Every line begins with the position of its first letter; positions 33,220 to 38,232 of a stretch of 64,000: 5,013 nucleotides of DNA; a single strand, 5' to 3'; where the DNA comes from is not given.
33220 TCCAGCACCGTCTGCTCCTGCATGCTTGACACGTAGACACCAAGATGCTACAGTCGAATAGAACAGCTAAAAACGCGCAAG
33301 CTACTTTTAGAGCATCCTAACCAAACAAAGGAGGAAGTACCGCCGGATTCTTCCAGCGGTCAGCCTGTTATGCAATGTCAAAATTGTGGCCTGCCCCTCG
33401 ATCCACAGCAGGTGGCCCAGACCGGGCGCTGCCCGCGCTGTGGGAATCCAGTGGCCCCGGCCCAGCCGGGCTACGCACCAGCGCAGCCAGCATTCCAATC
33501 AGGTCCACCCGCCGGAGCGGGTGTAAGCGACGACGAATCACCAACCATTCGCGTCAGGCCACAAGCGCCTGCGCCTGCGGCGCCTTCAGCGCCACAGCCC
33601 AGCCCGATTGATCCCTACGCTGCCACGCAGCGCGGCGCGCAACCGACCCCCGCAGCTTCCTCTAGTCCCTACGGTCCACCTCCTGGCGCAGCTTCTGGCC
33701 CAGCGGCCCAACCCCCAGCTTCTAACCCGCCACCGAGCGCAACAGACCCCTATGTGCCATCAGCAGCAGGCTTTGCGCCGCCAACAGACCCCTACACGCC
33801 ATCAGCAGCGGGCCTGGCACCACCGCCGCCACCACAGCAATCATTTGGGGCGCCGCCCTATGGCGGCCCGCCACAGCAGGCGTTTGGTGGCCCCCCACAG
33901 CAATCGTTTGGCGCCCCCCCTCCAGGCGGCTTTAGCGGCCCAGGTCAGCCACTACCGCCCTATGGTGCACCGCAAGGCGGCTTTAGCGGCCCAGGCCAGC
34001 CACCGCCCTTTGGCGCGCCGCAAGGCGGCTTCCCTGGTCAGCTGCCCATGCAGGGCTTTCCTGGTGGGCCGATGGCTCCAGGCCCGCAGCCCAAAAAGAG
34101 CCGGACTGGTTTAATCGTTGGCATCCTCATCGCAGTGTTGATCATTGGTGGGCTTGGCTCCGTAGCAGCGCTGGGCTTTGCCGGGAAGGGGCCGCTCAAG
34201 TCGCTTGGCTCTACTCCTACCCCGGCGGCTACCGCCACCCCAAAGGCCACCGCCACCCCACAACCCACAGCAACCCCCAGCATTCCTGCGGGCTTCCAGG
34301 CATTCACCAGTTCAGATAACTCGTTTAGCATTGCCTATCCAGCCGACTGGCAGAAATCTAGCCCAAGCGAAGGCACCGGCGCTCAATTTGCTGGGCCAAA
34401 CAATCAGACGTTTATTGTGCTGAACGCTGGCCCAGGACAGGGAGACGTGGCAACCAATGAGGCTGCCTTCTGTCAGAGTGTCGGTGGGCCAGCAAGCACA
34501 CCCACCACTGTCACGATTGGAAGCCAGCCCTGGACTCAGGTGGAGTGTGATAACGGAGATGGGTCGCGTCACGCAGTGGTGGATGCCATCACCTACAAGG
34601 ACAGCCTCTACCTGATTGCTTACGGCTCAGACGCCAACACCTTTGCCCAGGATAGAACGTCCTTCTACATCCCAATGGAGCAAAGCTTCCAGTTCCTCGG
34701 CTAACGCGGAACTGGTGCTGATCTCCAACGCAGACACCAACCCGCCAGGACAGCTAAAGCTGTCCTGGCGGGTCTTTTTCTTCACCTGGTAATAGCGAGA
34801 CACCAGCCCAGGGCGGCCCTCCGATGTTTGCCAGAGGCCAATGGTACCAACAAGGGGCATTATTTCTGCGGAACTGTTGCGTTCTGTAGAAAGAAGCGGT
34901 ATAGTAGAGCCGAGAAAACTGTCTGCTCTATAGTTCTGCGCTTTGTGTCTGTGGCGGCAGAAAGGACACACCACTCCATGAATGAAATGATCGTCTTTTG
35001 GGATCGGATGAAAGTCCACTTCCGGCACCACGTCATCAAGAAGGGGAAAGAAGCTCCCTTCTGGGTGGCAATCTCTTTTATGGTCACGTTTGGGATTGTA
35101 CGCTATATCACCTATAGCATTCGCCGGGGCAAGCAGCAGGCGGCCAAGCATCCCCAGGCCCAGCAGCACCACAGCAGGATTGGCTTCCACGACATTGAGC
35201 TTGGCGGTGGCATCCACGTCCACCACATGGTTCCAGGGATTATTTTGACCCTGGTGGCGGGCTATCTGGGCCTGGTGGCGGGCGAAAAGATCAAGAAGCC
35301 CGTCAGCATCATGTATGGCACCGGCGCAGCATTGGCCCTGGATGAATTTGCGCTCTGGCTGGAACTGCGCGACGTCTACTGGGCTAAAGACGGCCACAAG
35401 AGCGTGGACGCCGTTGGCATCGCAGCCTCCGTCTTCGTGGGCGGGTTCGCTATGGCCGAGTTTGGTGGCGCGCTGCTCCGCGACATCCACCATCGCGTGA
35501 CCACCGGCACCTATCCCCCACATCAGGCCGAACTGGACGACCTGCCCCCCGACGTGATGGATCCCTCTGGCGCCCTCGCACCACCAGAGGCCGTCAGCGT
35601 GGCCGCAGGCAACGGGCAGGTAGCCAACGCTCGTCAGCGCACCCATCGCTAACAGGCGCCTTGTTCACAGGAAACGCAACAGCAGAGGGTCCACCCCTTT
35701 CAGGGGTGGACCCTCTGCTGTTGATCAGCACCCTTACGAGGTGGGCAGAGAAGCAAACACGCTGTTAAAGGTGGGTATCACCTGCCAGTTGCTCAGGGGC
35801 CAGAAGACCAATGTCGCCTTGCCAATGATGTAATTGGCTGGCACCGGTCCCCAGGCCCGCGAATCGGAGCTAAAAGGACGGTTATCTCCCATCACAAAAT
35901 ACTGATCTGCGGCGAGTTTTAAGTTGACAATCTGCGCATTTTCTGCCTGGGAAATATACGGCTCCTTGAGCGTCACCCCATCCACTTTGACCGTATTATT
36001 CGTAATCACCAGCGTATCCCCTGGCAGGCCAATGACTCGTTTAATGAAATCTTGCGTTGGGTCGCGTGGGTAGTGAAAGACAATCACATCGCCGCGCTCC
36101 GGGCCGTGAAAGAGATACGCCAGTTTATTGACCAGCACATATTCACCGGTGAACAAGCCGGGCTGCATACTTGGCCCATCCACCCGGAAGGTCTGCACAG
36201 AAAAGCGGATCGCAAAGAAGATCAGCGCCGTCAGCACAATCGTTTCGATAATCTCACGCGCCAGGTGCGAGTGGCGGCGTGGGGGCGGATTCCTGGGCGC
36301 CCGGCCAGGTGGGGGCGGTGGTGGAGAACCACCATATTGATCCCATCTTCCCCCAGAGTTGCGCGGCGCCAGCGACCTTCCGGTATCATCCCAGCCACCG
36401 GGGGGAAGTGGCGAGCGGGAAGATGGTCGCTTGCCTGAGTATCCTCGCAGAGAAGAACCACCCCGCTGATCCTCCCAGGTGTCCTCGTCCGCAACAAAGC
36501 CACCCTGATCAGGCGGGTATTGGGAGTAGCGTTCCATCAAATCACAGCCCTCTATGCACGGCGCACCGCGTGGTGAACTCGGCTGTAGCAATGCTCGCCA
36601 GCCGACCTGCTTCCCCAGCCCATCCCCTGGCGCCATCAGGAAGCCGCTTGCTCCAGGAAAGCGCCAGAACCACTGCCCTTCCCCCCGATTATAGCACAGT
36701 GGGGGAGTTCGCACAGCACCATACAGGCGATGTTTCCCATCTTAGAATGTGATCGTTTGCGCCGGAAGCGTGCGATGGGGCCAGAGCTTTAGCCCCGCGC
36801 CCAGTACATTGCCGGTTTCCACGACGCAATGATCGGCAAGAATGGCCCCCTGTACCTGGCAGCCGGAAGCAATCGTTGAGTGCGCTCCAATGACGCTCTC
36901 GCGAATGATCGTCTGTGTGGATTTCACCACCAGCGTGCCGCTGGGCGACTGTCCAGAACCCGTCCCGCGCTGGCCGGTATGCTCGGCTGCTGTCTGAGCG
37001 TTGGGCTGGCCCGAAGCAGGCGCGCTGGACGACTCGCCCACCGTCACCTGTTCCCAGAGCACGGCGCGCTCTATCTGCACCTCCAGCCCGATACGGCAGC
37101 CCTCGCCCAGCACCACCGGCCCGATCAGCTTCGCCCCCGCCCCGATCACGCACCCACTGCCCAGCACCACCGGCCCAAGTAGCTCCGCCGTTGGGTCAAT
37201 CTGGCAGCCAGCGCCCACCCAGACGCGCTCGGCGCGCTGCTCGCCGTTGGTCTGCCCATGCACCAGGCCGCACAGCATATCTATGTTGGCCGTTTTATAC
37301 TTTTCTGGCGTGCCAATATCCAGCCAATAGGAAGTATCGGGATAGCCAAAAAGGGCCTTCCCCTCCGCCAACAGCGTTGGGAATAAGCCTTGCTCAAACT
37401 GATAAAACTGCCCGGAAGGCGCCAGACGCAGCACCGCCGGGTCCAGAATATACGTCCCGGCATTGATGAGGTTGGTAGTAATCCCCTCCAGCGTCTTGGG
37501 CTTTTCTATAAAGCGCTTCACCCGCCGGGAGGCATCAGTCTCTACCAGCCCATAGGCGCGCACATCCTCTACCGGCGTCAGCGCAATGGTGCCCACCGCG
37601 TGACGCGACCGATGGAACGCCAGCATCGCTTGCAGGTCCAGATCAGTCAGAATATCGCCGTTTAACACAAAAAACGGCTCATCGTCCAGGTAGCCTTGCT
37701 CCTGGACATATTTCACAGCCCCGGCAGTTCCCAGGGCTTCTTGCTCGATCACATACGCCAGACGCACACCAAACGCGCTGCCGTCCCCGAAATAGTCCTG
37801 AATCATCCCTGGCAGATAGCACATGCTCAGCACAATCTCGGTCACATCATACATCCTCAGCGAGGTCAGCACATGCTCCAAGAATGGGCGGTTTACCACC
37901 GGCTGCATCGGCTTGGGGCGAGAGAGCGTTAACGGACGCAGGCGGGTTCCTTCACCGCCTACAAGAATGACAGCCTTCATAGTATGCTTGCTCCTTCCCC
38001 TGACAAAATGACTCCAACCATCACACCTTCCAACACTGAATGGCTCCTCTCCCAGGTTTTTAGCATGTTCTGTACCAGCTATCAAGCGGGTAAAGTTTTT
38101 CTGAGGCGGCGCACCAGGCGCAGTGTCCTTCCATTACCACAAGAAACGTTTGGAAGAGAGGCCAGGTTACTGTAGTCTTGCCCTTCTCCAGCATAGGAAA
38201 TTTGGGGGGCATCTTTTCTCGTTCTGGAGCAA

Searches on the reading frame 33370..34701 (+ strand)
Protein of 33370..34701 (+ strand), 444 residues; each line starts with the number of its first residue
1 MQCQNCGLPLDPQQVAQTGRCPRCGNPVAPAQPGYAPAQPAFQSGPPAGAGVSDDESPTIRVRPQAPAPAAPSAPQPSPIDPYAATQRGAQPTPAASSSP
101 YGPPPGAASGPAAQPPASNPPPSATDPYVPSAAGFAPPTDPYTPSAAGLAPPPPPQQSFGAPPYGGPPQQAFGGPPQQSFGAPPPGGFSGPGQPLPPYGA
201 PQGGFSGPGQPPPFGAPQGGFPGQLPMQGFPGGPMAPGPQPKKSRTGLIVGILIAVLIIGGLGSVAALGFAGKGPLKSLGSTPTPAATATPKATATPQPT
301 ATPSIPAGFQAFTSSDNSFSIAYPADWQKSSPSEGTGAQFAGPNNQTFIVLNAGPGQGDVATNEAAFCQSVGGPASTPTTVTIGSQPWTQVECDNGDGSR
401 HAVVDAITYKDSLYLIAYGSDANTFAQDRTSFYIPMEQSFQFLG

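Call 92: search_protein_families(library=pfam, proteins=[window:33370-34701:+], max_evalue=0.00001)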
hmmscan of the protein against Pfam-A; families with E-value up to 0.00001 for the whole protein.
window:33370-34701:+ (444 aa): 0 families

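Call 94: search_protein_families(library=pfam, proteins=[window:33370-34701:+], max_evalue=0.001)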
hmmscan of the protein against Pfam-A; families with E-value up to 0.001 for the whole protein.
window:33370-34701:+ (444 aa): 1 family
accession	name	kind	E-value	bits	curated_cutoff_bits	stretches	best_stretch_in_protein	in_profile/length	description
PF01789.22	PsbP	-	2.1e-05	25.1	23.5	0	307-345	1-39/155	PsbP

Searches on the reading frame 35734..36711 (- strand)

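Call 92: search_protein_families(library=pfam, proteins=[window:35734-36711:-], max_evalue=0.00001)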
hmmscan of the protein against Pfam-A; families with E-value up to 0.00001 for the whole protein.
window:35734-36711:- (325 aa): 1 family
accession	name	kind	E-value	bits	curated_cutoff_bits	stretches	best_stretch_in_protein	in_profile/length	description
PF10502.14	Peptidase_S26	-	1.4e-47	162.2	22.9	1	153-304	3-168/168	Signal peptidase, peptidase S26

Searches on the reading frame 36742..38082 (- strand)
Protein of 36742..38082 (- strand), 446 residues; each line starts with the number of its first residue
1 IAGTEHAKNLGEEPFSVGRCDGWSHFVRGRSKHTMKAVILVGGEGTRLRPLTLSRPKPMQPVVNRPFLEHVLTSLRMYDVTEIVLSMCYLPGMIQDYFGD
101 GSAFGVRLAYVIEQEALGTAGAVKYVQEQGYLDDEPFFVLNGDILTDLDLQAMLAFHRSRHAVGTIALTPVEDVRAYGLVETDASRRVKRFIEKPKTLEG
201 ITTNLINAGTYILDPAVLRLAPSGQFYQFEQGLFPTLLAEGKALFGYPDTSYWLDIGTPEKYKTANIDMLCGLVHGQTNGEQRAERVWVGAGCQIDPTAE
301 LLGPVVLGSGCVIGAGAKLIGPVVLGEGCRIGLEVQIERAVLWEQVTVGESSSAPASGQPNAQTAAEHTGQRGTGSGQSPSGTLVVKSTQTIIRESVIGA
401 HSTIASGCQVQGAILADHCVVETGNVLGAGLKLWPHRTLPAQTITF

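Call 92: search_protein_families(library=pfam, proteins=[window:36742-38082:-], max_evalue=0.00001)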
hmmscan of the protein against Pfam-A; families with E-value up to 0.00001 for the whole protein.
window:36742-38082:- (446 aa): 5 families
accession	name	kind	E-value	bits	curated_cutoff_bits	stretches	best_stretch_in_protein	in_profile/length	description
PF00483.29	NTP_transferase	-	3.6e-51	174.5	21.2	1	36-268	1-241/245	Nucleotidyl transferase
PF25084.1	LbH_EIF2B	-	1.9e-15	57.2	54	1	287-352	4-68/105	EIF2B subunit epsilon LbH domain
PF00132.30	Hexapep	-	2.5e-12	46.3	27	1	287-319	2-34/36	Bacterial transferase hexapeptide (six repeats)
PF12804.13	NTP_transf_3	-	1.3e-08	35.7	27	1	37-160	1-114/160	MobA-like NTP transferase domain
PF24894.1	Hexapep_GlmU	-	1.5e-08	35.1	23.3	0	389-428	45-84/104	GlmU-like, C-terminal hexapeptide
